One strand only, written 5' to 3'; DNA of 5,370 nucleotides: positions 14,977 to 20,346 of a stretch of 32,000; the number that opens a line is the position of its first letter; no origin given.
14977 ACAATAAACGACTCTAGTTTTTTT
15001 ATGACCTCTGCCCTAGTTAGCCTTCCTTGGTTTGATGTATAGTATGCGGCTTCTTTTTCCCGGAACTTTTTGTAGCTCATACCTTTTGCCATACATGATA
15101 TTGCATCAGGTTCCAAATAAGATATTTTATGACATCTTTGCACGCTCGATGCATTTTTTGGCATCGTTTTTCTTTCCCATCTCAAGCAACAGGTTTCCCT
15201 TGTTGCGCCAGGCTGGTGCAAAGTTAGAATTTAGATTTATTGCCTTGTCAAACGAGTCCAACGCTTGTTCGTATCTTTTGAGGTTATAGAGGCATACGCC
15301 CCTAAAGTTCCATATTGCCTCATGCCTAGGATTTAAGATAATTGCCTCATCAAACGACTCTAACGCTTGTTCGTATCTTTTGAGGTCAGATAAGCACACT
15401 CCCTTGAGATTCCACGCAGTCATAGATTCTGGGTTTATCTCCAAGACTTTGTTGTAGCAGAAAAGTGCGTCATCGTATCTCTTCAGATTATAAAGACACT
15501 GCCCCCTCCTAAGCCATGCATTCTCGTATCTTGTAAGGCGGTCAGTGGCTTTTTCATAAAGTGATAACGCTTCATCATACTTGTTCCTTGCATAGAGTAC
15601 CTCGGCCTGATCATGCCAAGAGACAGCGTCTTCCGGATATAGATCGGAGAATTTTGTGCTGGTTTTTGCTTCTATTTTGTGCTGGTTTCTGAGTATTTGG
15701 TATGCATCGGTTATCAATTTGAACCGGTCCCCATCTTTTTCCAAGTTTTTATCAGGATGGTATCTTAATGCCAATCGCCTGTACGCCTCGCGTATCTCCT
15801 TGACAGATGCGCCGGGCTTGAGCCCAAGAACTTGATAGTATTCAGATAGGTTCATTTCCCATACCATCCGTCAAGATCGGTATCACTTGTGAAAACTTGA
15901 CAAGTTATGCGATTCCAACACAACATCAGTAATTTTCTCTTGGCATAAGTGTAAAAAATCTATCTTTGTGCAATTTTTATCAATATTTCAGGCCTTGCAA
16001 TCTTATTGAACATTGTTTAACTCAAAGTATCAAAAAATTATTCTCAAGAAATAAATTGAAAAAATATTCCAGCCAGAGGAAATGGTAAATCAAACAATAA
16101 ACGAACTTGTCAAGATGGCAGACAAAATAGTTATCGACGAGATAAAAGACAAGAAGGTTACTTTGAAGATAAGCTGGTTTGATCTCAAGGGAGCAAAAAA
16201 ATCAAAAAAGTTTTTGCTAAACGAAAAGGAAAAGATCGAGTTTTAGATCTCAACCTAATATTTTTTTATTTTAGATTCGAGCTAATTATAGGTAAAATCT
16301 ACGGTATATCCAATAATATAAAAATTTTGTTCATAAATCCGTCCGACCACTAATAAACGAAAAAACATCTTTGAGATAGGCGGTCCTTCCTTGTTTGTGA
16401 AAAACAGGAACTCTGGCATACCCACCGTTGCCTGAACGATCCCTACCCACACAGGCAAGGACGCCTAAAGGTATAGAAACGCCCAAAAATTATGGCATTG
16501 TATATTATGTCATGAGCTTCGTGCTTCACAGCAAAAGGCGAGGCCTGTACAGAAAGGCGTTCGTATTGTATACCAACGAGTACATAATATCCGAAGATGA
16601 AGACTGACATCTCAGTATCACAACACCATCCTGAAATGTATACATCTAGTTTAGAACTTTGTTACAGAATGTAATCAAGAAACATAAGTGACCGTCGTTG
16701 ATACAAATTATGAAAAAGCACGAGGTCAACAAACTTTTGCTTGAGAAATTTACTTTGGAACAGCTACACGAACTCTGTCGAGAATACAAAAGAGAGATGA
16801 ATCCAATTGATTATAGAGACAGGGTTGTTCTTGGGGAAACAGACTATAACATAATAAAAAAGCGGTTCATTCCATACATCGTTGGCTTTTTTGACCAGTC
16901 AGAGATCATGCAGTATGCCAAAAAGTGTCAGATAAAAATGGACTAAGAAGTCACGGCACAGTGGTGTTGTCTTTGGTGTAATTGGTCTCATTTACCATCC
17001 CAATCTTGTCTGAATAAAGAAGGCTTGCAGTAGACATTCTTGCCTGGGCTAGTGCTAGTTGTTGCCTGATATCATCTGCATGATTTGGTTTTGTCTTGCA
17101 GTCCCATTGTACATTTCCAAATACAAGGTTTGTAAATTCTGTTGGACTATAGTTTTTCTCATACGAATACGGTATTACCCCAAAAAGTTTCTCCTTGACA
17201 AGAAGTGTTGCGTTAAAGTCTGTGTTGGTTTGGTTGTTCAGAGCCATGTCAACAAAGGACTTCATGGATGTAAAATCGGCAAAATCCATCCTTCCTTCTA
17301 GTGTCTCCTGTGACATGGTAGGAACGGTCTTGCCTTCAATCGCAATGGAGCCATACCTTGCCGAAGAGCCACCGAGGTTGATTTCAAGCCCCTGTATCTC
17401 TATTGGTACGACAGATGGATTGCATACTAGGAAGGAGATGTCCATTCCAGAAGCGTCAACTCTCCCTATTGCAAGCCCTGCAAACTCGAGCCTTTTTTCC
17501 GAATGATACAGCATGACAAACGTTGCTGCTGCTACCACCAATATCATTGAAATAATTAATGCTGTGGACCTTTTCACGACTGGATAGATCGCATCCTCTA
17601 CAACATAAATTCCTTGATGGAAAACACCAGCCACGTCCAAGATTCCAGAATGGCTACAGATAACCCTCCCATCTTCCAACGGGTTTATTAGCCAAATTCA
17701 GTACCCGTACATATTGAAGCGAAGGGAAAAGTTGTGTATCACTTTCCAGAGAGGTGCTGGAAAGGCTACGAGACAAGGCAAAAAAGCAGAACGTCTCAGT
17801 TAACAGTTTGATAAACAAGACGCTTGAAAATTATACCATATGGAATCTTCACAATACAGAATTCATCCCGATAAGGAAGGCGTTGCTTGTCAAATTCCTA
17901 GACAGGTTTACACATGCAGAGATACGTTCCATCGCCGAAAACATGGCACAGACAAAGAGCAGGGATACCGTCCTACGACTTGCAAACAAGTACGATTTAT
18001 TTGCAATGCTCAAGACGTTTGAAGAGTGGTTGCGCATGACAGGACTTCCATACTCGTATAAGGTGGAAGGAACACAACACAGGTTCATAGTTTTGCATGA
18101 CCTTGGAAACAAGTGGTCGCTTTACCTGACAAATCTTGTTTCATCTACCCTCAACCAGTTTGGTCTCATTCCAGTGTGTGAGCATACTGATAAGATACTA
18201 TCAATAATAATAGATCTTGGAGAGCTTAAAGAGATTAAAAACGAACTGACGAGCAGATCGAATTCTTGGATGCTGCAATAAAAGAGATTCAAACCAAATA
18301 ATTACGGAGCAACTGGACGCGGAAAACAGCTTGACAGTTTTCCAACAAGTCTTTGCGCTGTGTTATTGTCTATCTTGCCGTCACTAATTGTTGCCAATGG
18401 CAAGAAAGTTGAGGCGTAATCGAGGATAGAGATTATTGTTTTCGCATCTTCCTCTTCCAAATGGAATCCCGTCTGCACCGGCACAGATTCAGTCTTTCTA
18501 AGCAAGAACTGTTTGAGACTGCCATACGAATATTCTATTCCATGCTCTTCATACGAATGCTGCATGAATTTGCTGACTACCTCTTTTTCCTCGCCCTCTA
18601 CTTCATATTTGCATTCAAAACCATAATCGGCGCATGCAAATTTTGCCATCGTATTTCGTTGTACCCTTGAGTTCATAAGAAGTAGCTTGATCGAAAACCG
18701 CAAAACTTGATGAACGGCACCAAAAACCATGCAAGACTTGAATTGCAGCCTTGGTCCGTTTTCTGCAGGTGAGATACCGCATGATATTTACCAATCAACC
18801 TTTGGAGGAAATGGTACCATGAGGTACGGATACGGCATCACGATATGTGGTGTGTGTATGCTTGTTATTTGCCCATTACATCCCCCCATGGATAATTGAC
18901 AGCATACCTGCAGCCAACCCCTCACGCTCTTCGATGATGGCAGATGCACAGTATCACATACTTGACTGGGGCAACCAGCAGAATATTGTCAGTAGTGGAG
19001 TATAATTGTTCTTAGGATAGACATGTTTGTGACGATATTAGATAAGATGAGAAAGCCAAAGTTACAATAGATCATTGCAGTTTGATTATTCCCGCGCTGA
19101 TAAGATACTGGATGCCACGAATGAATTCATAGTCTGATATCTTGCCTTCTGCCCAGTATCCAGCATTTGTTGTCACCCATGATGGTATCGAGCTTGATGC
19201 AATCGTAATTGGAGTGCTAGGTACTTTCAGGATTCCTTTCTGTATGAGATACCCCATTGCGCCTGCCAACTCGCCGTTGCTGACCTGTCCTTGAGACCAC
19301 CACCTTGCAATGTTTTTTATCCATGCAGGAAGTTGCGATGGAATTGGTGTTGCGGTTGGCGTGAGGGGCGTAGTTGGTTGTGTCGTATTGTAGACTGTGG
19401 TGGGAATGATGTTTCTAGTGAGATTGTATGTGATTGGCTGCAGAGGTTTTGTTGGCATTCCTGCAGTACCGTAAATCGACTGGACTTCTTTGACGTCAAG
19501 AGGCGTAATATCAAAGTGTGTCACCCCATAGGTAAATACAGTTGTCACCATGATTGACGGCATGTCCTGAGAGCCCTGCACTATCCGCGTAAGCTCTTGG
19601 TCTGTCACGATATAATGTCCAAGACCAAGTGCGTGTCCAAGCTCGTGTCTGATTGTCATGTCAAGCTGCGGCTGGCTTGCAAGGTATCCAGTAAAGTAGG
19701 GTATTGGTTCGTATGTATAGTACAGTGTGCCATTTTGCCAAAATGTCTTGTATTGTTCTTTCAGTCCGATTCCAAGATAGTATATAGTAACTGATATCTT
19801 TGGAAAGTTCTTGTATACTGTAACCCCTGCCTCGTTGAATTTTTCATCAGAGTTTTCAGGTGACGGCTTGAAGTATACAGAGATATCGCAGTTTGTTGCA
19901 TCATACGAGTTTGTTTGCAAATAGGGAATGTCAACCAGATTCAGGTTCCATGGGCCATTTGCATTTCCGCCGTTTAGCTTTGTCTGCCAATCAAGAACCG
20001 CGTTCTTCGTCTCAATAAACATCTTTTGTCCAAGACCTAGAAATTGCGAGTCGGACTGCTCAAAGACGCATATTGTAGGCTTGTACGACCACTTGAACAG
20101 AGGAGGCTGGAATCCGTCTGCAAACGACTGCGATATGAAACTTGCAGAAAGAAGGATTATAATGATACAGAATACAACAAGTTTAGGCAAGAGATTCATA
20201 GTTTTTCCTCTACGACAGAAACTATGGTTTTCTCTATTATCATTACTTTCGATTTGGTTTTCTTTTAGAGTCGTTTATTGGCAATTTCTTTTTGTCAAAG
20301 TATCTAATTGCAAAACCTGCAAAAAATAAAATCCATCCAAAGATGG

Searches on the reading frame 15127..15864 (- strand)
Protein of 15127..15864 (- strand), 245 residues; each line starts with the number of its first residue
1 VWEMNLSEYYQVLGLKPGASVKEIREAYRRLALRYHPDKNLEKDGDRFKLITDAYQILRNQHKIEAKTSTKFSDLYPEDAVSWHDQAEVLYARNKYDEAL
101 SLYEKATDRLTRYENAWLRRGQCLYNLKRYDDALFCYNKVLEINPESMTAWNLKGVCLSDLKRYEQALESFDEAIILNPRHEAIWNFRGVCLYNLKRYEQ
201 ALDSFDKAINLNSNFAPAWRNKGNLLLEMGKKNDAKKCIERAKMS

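Call 40: search_protein_families(library=pfam, proteins=[window:15127-15864:-], max_evalue=0.001)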
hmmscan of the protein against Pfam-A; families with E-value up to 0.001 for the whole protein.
window:15127-15864:- (245 aa): 26 families (the best 25 are shown)
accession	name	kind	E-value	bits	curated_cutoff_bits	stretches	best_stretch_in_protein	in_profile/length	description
PF00515.34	TPR_1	-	3e-42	141.2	27.8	4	115-146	2-33/34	Tetratricopeptide repeat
PF07719.23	TPR_2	-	3.6e-37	123.8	27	4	116-146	3-33/34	Tetratricopeptide repeat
PF12895.13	ANAPC3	-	2.3e-27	95.5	27.2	3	129-207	4-81/82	Anaphase-promoting complex, cyclosome, subunit 3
PF13181.12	TPR_8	-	5.9e-27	91.9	25.7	3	116-146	3-33/34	Tetratricopeptide repeat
PF13431.12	TPR_17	-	1.5e-24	84.6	24.4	2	136-169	1-34/34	Tetratricopeptide repeat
PF13432.12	TPR_16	-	1.2e-23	83.6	32.7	3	85-145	2-62/65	Tetratricopeptide repeat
PF13414.12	TPR_11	-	5.2e-21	74.5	26.8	2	193-230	5-42/42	TPR repeat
PF14559.12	TPR_19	-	1.2e-20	74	25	3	90-154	1-65/68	Tetratricopeptide repeat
PF13424.12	TPR_12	-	7.1e-20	71.4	30.1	2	115-175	4-72/77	Tetratricopeptide repeat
PF00226.36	DnaJ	-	1.8e-19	70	27.8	1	8-64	1-59/63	DnaJ domain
PF13428.12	TPR_14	-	1.5e-16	59.7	23.5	1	115-155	2-42/44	Tetratricopeptide repeat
PF13174.12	TPR_6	-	2.5e-14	53.3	26.3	1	116-147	2-33/33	Tetratricopeptide repeat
PF13371.12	TPR_9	-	1.1e-12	48.3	35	2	125-182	6-63/73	Tetratricopeptide repeat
PF01239.28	PPTA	-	1.8e-12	46.6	29.5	1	164-194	1-31/32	Protein prenyltransferase alpha subunit repeat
PF13374.12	TPR_10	-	1.6e-08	34.7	27.5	0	87-107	9-29/42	Tetratricopeptide repeat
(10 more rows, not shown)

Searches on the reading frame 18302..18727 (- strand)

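Call 41: search_protein_families(library=pfam, proteins=[window:18302-18727:-], max_evalue=0.001)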
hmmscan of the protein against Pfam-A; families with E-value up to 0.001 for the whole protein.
window:18302-18727:- (141 aa): 1 family
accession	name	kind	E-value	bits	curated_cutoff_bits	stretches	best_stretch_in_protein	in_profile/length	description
PF06348.16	DUF1059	-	1.4e-07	32.1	21.1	1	27-65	1-40/56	Protein of unknown function (DUF1059)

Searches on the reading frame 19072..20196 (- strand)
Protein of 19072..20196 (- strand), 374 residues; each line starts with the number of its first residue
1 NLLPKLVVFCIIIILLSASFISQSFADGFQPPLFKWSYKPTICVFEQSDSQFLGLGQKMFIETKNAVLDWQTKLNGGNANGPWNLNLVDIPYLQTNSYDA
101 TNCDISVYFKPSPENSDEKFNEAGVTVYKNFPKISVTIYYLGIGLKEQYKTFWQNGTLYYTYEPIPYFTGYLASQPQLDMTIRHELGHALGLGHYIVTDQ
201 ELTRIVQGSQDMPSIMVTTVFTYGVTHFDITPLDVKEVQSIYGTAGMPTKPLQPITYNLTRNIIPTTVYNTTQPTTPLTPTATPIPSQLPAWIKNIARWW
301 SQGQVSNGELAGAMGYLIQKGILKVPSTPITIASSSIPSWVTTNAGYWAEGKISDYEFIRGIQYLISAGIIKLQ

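Call 41: search_protein_families(library=pfam, proteins=[window:19072-20196:-], max_evalue=0.001)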
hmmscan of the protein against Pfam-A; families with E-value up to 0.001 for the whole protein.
window:19072-20196:- (374 aa): 2 families
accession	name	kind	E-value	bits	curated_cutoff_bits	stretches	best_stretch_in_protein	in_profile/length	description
PF00413.30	Peptidase_M10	-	3.5e-06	27.4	24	1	97-243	44-159/159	Matrixin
PF13582.12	Reprolysin_3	-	0.00082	20.3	22.4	0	84-194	22-122/123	Metallo-peptidase family M12B Reprolysin-like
